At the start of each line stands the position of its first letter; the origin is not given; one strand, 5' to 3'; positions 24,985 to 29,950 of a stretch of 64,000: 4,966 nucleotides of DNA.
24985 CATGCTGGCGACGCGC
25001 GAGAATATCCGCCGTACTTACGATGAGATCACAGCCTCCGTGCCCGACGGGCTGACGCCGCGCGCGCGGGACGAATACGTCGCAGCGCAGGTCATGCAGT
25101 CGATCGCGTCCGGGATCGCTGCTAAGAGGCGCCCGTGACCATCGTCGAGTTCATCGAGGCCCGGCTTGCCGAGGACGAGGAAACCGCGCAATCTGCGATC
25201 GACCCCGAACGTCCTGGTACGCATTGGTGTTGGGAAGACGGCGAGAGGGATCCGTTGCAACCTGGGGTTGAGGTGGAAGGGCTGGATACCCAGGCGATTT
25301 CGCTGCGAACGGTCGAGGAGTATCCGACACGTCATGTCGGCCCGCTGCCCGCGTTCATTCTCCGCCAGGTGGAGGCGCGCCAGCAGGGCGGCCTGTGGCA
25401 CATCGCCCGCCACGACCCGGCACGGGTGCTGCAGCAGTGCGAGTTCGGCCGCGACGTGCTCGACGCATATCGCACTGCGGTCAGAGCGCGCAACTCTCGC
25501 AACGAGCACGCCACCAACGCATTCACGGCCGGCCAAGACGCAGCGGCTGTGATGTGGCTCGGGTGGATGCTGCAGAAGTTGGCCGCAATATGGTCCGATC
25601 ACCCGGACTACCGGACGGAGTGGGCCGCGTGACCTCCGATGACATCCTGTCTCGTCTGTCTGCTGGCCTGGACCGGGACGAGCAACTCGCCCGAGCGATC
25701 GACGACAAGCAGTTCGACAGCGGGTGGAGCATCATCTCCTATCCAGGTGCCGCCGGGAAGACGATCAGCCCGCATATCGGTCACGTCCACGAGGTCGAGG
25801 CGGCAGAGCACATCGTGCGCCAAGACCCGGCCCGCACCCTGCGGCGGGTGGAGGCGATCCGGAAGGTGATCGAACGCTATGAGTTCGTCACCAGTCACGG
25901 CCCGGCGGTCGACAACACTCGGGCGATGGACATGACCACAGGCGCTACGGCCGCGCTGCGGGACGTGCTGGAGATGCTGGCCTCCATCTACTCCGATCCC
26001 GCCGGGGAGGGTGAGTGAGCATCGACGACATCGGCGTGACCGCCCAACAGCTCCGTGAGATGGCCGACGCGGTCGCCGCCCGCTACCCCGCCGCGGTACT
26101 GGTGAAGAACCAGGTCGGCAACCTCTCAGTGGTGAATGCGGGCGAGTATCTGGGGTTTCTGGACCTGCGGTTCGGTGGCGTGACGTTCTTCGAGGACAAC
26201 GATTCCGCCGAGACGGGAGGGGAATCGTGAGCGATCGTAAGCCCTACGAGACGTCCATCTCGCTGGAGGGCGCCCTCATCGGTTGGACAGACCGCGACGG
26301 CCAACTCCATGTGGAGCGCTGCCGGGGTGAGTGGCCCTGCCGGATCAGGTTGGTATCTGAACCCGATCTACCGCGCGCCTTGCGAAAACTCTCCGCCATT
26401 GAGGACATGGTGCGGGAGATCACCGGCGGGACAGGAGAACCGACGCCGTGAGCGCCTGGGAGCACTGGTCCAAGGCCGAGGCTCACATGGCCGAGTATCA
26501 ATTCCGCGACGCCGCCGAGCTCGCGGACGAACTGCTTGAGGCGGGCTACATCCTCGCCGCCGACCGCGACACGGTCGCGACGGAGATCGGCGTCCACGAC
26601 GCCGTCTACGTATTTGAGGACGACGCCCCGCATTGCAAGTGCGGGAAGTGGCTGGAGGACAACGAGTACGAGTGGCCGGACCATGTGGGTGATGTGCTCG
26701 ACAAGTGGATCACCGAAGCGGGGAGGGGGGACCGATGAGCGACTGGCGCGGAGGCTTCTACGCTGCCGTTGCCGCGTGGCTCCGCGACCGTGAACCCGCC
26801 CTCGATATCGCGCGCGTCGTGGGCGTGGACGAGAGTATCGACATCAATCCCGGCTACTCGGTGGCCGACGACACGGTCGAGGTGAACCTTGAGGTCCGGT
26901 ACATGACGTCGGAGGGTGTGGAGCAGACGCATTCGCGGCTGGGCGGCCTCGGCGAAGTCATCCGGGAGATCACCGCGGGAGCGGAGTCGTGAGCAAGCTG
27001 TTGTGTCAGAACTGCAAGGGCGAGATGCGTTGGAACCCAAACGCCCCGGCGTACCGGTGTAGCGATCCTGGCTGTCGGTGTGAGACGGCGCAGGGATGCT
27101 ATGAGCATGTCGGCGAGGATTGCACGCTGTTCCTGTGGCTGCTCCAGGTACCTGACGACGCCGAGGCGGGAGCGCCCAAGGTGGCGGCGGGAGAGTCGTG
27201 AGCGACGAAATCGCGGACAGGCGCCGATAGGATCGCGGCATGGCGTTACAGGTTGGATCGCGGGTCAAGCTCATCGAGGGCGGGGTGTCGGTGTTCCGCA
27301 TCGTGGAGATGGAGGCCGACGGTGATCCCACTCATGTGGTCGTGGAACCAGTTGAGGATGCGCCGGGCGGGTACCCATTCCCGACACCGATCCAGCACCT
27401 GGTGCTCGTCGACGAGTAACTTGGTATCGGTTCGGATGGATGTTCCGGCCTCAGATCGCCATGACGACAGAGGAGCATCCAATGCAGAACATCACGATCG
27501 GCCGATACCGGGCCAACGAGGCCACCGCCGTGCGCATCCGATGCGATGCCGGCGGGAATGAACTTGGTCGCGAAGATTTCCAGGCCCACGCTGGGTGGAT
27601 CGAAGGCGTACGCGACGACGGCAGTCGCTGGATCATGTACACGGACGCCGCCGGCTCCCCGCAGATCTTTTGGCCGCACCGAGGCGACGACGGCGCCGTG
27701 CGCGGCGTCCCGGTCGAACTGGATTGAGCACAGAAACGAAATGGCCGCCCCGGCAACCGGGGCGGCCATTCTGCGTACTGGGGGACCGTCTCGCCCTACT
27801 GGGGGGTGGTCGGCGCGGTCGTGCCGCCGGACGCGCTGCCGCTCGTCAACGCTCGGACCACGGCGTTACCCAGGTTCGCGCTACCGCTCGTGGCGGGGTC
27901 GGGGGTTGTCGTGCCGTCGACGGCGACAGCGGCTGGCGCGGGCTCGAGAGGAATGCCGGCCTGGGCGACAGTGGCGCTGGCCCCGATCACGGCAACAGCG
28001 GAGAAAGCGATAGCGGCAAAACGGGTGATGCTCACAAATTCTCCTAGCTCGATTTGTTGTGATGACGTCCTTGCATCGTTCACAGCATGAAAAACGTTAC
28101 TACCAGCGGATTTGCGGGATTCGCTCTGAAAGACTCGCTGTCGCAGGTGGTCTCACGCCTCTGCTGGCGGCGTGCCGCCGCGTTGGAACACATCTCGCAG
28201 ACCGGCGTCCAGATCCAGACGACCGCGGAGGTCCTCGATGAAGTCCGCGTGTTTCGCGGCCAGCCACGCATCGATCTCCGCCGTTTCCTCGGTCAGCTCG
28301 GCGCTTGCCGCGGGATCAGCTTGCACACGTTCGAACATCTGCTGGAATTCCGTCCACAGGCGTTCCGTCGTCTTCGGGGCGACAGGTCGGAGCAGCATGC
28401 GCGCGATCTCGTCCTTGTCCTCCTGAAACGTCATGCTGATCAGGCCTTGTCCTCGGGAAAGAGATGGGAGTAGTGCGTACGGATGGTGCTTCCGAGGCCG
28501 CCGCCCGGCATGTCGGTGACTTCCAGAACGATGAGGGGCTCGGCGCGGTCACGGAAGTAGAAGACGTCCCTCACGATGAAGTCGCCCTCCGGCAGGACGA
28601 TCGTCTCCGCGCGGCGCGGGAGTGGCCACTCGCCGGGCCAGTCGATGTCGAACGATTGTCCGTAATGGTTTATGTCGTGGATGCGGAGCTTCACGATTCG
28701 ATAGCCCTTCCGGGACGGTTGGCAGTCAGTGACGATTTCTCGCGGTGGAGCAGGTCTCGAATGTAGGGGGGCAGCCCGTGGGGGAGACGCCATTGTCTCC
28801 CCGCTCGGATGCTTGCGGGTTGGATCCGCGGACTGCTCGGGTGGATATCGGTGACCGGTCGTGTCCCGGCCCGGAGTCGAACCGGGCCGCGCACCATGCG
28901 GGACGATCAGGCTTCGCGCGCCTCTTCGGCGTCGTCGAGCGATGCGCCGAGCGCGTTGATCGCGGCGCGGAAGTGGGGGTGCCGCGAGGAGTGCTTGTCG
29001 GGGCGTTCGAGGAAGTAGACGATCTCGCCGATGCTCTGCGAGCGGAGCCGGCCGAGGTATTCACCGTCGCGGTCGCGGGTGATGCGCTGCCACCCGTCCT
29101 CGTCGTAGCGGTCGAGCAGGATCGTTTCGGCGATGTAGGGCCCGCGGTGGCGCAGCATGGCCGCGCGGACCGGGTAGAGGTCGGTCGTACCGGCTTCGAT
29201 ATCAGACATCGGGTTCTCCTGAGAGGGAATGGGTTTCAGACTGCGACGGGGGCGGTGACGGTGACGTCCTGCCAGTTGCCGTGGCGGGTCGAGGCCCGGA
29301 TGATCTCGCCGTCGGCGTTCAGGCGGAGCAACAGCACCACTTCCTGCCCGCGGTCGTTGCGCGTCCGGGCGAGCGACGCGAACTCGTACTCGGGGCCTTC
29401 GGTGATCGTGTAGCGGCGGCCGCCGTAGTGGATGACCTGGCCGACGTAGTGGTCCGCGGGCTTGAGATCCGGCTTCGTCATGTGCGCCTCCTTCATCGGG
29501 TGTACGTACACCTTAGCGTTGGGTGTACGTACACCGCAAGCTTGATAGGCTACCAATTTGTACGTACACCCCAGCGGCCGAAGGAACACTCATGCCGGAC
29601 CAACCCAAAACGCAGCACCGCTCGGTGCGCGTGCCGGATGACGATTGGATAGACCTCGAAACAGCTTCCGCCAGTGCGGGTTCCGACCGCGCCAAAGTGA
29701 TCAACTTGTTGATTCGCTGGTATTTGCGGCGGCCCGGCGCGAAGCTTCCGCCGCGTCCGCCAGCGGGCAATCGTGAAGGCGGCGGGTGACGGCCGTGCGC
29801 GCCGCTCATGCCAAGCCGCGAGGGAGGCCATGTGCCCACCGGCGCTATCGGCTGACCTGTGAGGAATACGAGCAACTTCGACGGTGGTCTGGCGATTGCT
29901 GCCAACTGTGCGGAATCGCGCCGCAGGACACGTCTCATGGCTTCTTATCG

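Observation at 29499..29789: Three palindromic operators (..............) between divergent genes, adjacent to a ribbon-helix-helix regulator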

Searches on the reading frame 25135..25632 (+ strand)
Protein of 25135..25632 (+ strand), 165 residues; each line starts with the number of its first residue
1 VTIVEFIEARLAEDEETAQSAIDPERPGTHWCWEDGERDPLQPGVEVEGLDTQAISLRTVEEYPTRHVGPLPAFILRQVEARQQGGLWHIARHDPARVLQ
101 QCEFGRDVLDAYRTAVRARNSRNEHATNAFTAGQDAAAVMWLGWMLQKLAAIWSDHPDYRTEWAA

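Call 25: search_protein_families(library=pfam, max_evalue=0.001, proteins=[window:25135-25632:+])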
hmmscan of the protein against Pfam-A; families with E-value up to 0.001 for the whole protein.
window:25135-25632:+ (165 aa): 1 family
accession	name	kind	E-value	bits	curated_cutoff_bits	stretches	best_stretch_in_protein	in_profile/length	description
PF19730.4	DUF6221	-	4.7e-25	89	27.6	1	2-164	3-121/122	Family of unknown function (DUF6221)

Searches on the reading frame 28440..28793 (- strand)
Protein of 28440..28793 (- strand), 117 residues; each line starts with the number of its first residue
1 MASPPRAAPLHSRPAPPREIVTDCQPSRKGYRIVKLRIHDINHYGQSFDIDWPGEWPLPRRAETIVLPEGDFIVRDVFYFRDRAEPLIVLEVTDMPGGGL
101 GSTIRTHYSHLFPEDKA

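Call 11: search_protein_families(library=pfam, max_evalue=0.1, proteins=[window:28440-28793:-])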
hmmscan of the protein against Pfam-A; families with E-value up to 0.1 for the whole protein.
window:28440-28793:- (117 aa): 0 families

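Call 12: search_protein_families(library=phrogs, max_evalue=0.01, proteins=[window:28440-28793:-])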
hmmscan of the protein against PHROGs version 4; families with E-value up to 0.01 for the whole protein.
window:28440-28793:- (117 aa): 0 families

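Call 33: search_protein_families(library=ncbifam, max_evalue=1, proteins=[window:28440-28793:-])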
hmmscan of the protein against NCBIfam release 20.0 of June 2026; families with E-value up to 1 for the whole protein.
window:28440-28793:- (117 aa): 0 families

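Call 42: search_protein_families(library=padloc, max_evalue=0.01, proteins=[window:28440-28793:-])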
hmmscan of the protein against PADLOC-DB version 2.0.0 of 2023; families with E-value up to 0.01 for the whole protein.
window:28440-28793:- (117 aa): 0 families

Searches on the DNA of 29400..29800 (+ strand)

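Call 8: search_dna_similar(query=window:29400-29800:+, collection=phages, mode=distant, max_rows=40)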
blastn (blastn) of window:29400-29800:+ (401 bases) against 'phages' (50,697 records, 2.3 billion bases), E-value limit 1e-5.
No match.

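Call 72: search_rna_families(source=window, start=29400, end=29700, threshold=evalue, max_evalue=1)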
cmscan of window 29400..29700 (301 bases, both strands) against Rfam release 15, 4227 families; matches with E-value up to 1: 0.
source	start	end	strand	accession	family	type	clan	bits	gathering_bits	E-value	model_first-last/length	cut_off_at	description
